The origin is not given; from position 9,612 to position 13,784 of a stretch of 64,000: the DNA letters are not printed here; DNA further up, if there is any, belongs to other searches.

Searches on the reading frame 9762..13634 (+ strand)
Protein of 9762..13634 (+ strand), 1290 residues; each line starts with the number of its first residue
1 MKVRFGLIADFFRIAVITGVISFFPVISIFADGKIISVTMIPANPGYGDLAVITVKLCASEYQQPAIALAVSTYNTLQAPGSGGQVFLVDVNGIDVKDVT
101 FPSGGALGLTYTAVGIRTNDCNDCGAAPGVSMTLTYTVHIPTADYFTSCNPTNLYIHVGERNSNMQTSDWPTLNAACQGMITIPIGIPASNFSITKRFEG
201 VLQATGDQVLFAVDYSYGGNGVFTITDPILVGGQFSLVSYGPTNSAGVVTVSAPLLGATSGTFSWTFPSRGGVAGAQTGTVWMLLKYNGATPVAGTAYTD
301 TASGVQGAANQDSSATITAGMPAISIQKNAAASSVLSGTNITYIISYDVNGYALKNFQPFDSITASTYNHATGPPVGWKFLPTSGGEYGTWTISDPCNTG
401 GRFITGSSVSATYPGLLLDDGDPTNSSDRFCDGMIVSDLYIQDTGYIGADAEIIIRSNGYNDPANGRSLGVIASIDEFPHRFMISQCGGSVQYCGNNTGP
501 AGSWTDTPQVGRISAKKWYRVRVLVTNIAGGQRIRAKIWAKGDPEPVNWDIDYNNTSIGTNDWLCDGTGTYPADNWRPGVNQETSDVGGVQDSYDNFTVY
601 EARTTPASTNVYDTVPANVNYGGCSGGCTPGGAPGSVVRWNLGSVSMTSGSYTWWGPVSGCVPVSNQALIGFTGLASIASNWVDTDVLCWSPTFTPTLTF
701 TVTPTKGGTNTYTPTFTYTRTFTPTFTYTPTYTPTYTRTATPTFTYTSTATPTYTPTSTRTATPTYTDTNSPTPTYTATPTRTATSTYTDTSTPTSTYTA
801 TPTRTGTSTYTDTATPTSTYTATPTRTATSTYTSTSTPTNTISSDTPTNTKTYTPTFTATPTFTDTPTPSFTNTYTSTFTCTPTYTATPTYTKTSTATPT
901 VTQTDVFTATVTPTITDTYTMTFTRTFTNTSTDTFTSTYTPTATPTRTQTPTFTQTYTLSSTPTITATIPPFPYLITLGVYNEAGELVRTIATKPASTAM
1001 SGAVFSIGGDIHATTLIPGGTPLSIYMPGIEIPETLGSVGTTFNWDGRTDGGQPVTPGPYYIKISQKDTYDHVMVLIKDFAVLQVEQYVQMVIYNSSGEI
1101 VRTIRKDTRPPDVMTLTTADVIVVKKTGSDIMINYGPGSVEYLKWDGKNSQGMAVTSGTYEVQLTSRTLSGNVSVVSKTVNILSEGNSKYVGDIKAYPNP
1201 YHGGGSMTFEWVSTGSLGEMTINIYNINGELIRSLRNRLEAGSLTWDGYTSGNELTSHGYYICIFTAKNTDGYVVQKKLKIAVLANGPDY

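Call 9: search_protein_families(library=pfam, proteins=[window:9762-13634:+], max_evalue=0.01)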
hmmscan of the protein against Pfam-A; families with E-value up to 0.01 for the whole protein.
window:9762-13634:+ (1290 aa): 3 families
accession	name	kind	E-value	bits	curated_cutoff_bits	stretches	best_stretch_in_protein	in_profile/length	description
PF13860.13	FlgD_ig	-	1.1e-20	73.8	27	3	1042-1067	51-76/79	FlgD Ig-like domain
PF18962.6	Por_Secre_tail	-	0.00052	20.7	27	1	1197-1269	2-66/75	Secretion system C-terminal sorting domain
PF13585.12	CHU_C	-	0.0025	18.4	27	0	1217-1270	26-75/86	CHU_C Type IX secretion signal domain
